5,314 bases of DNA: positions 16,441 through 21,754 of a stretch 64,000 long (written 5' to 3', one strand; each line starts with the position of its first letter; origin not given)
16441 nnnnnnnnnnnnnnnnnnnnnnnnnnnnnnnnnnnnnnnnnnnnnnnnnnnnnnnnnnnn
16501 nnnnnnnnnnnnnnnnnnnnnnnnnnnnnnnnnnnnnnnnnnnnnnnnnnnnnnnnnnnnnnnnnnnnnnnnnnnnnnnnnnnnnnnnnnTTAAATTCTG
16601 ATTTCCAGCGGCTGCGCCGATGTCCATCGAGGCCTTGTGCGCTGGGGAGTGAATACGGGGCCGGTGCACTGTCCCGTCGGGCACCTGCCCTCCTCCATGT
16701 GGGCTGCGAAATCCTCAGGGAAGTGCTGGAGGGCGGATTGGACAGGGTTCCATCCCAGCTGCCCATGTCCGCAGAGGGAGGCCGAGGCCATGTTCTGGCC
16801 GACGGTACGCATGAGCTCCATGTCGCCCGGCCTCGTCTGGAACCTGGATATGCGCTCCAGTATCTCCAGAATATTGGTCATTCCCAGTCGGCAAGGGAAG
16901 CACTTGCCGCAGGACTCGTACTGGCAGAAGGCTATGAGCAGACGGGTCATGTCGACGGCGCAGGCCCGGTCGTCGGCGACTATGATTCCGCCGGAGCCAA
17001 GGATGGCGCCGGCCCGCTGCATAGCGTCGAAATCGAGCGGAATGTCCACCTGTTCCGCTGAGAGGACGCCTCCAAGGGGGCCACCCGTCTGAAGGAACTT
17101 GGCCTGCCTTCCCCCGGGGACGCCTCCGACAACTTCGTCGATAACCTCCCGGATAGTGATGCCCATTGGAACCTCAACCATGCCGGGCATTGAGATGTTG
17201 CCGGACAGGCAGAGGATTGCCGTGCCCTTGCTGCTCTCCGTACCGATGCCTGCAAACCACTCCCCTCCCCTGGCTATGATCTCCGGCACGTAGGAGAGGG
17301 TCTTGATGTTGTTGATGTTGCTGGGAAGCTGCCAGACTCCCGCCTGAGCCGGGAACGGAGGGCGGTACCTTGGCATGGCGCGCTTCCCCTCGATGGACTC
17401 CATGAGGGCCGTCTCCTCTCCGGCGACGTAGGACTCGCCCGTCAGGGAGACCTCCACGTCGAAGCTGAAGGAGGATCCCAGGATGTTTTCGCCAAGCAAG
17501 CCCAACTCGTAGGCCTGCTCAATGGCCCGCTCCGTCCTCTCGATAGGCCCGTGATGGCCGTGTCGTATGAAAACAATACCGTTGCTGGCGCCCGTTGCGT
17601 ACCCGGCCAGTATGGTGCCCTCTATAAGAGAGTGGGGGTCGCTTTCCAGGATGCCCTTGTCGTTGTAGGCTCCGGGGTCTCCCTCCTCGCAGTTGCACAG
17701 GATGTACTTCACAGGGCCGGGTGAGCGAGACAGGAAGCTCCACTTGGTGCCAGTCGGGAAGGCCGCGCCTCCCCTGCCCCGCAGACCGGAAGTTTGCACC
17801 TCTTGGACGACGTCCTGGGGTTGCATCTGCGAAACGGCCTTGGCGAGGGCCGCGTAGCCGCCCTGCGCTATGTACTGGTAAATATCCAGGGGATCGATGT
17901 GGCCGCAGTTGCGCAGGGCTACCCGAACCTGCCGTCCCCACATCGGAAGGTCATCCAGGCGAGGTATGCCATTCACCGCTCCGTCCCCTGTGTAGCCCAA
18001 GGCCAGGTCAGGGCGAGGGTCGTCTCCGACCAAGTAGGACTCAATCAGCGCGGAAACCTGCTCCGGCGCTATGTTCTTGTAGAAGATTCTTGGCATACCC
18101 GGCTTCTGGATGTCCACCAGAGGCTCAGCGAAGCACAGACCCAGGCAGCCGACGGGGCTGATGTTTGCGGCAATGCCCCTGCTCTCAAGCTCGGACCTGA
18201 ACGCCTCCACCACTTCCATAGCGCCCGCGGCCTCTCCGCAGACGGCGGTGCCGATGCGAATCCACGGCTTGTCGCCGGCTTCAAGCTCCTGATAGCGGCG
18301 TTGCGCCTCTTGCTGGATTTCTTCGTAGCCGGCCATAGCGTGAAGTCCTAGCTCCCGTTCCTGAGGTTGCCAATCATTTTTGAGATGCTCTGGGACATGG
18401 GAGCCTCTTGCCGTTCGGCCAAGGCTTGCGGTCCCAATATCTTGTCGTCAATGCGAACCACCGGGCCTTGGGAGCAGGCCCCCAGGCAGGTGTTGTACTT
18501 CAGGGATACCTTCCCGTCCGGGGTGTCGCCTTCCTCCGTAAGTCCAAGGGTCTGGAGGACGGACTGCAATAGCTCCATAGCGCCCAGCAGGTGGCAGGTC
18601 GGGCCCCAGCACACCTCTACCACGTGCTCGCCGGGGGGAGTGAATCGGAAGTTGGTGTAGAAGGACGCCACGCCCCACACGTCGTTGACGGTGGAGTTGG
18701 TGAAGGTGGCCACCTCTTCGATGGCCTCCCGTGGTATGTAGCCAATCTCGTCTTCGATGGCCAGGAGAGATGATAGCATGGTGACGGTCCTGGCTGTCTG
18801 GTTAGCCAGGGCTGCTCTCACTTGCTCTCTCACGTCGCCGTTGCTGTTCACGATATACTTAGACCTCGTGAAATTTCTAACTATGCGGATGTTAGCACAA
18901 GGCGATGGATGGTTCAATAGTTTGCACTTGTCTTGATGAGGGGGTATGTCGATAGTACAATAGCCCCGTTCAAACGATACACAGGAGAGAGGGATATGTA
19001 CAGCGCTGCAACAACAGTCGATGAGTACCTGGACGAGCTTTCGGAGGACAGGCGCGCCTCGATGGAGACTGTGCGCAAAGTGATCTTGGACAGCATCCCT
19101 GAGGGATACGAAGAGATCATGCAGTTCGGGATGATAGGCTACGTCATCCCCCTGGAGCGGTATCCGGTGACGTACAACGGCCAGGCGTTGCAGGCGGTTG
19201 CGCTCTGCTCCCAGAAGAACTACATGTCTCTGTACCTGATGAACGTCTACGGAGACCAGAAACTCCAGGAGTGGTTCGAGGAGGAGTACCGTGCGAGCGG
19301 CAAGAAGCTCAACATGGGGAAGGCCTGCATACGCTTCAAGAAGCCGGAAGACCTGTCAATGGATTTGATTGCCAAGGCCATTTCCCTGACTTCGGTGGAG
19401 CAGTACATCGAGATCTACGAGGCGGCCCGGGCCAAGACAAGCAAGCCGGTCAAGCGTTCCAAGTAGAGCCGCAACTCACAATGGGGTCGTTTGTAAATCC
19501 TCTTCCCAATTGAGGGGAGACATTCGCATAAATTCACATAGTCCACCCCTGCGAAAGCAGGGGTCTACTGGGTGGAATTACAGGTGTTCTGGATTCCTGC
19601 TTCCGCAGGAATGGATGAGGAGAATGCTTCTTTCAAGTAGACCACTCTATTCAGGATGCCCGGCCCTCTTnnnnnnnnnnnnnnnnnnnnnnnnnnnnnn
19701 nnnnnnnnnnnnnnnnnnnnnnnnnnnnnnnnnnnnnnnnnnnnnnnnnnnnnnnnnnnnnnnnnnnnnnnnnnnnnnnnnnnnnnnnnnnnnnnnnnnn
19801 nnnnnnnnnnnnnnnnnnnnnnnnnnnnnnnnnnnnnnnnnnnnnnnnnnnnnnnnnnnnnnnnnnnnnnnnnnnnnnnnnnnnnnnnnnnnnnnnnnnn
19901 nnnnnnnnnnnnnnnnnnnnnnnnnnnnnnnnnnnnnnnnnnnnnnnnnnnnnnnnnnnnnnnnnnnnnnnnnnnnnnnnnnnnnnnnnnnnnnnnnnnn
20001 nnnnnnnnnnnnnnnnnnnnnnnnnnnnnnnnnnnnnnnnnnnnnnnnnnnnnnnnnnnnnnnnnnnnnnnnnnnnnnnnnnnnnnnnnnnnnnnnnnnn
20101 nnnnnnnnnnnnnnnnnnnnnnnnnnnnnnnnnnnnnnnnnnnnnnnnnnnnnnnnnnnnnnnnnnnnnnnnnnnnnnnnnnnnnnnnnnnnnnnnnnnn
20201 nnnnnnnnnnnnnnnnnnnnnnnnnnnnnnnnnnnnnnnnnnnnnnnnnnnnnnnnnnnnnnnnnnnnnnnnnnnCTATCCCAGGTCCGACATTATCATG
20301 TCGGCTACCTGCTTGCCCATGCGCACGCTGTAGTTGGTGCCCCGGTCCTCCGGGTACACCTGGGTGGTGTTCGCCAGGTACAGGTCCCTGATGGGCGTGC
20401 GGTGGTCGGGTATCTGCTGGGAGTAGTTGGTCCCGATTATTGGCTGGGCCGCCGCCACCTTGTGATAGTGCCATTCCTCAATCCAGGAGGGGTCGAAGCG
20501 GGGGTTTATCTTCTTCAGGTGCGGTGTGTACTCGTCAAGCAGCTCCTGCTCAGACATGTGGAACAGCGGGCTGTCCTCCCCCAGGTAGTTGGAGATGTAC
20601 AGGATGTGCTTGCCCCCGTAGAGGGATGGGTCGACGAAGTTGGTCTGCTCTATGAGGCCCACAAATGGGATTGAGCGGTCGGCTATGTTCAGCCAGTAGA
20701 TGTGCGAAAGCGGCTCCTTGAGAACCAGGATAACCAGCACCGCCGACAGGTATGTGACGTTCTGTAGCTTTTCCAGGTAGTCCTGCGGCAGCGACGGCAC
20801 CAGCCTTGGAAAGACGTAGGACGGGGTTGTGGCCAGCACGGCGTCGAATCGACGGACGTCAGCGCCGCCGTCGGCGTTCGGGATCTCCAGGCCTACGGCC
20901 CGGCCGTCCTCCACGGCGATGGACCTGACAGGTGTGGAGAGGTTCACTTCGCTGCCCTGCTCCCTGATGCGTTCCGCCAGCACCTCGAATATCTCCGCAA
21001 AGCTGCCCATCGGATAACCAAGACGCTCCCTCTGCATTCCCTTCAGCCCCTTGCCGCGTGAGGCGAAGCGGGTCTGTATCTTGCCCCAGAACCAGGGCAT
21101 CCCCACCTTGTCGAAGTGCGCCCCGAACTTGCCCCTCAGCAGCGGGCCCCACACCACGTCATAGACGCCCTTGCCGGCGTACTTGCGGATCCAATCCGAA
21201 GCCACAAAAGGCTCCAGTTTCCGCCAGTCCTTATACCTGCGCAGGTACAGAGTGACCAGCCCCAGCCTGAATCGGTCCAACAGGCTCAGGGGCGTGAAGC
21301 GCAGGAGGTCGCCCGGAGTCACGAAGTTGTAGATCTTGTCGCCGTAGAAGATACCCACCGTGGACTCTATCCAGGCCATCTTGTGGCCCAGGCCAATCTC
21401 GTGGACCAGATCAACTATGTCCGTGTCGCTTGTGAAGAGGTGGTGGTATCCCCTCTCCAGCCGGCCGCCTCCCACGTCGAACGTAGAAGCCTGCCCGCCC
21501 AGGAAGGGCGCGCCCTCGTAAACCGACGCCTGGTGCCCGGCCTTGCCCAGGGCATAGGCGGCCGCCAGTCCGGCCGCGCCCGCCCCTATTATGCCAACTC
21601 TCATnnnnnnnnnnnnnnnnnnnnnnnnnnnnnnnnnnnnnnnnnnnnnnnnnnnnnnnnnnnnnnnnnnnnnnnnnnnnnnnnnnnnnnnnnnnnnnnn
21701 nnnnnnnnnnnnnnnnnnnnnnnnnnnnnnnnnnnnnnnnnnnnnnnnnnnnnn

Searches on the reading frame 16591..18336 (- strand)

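Call 8: search_protein_families(library=pfam, proteins=[window:16591-18336:-], max_evalue=0.01)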
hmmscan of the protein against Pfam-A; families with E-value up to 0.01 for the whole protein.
window:16591-18336:- (581 aa): 5 families
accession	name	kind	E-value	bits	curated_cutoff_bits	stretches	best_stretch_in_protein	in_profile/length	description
PF01512.22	Complex1_51K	-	2.9e-38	131.6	31.2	1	180-351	1-149/150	Nuo51 FMN-binding domain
PF10589.14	NADH_4Fe-4S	-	3.6e-26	91.3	23.5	1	462-546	1-85/85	NADH-ubiquinone oxidoreductase-F iron-sulfur binding region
PF10531.15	SLBB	-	3.2e-05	24.1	27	1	376-424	3-54/55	SLBB domain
PF22461.2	SLBB_2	-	0.0019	18.7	27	1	376-414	4-43/79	SLBB domain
PF01257.25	2Fe-2S_thioredx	-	0.0019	18.5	24.8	1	25-101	67-144/145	Thioredoxin-like [2Fe-2S] ferredoxin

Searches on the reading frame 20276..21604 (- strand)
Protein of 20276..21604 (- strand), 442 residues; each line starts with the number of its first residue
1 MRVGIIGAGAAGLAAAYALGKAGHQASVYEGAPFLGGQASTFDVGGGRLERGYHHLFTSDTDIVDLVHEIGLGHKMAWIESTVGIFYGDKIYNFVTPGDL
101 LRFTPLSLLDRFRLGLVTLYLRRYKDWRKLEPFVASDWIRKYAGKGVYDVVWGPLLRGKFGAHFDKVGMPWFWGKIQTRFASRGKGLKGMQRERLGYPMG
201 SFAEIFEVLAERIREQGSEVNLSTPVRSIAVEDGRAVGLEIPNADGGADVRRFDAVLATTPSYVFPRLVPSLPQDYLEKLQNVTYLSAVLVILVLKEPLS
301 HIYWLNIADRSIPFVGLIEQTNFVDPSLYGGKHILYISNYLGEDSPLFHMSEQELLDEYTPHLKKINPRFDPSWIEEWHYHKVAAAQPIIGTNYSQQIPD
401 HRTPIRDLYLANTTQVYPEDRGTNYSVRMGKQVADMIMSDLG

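Call 8: search_protein_families(library=pfam, proteins=[window:20276-21604:-], max_evalue=0.01)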
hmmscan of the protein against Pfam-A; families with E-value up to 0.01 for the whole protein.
window:20276-21604:- (442 aa): 8 families
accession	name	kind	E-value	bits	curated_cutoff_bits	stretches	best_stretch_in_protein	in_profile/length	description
PF01593.30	Amino_oxidase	-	7.8e-35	121.4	19.8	1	11-413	2-418/443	Flavin containing amine oxidoreductase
PF13450.12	NAD_binding_8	-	2.6e-13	50.5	21.9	1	5-68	1-66/68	NAD(P)-binding Rossmann-like domain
PF00890.30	FAD_binding_2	-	2.5e-10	40.5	20.4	2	5-42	4-40/414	FAD binding domain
PF01266.30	DAO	-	2.9e-07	30.8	27.9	1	3-41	2-40/353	FAD dependent oxidoreductase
PF03486.20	HI0933_like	-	6e-07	29.6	50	1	3-39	3-39/244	HI0933-like protein Rossmann domain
PF07992.20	Pyr_redox_2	-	0.0016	18.4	26.1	1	2-37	2-38/291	Pyridine nucleotide-disulphide oxidoreductase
PF00070.33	Pyr_redox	-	0.003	18.5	22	0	2-33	1-32/82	Pyridine nucleotide-disulphide oxidoreductase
PF12831.13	FAD_oxidored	-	0.0041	16.9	27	0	4-40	3-39/416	FAD dependent oxidoreductase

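Call 56: find_encoding_contigs(protein=window:20276-21604:-, flank=10000, max_places=10)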
Protein window:20276-21604:- (442 aa): 3 contigs read that carry it; 3 places shown.
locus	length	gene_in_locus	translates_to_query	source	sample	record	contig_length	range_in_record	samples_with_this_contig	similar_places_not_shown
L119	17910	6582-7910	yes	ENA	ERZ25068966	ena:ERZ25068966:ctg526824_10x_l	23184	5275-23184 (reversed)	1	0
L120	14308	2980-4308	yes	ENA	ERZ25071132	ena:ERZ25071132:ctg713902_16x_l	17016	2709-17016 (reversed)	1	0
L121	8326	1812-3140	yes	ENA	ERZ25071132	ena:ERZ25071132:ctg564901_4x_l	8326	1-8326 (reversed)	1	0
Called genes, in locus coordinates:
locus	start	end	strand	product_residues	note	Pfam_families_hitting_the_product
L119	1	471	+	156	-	?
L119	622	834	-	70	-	-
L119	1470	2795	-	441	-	PF13701:DDE_Tnp_1_4, PF01609:DDE_Tnp_1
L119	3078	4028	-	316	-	PF05598:DUF772, PF01609:DDE_Tnp_1, PF13612:DDE_Tnp_1_3 (weak)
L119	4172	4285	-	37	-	-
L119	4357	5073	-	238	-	PF00560:LRR_1 (faint), PF12799:LRR_4 (faint), PF13855:LRR_8 (faint), PF23598:LRR_14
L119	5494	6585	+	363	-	PF03706:LPG_synthase_TM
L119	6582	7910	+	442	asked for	PF00890:FAD_binding_2 (faint), PF01266:DAO (faint), PF01593:Amino_oxidase, PF03486:HI0933_like (faint), PF13450:NAD_binding_8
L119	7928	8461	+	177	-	PF12850:Metallophos_2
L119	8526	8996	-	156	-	PF08818:DUF1801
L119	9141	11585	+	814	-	PF01257:2Fe-2S_thioredx, PF01512:Complex1_51K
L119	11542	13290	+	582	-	PF00037:Fer4 (faint), PF13510:Fer2_4 (weak), PF10588:NADH-G_4Fe-4S_3 (faint), PF14697:Fer4_21 (weak), PF22117:Fer4_Nqo3, PF12838:Fer4_7, PF04879:Molybdop_Fe4S4, PF00384:Molybdopterin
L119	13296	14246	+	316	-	PF00384:Molybdopterin, PF01568:Molydop_binding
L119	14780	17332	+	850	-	PF01624:MutS_I, PF05188:MutS_II, PF05192:MutS_III, PF05190:MutS_IV, PF00488:MutS_V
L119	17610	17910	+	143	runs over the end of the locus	-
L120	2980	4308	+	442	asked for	PF00890:FAD_binding_2 (faint), PF01266:DAO (faint), PF01593:Amino_oxidase, PF03486:HI0933_like (faint), PF13450:NAD_binding_8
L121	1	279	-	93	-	?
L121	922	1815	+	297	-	PF03706:LPG_synthase_TM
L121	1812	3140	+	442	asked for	PF00890:FAD_binding_2 (faint), PF01266:DAO (faint), PF01593:Amino_oxidase, PF03486:HI0933_like (faint), PF13450:NAD_binding_8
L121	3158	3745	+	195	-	PF12850:Metallophos_2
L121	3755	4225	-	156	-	PF08818:DUF1801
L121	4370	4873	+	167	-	PF01257:2Fe-2S_thioredx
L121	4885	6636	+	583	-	PF01512:Complex1_51K, PF10531:SLBB (faint), PF10589:NADH_4Fe-4S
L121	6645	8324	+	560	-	?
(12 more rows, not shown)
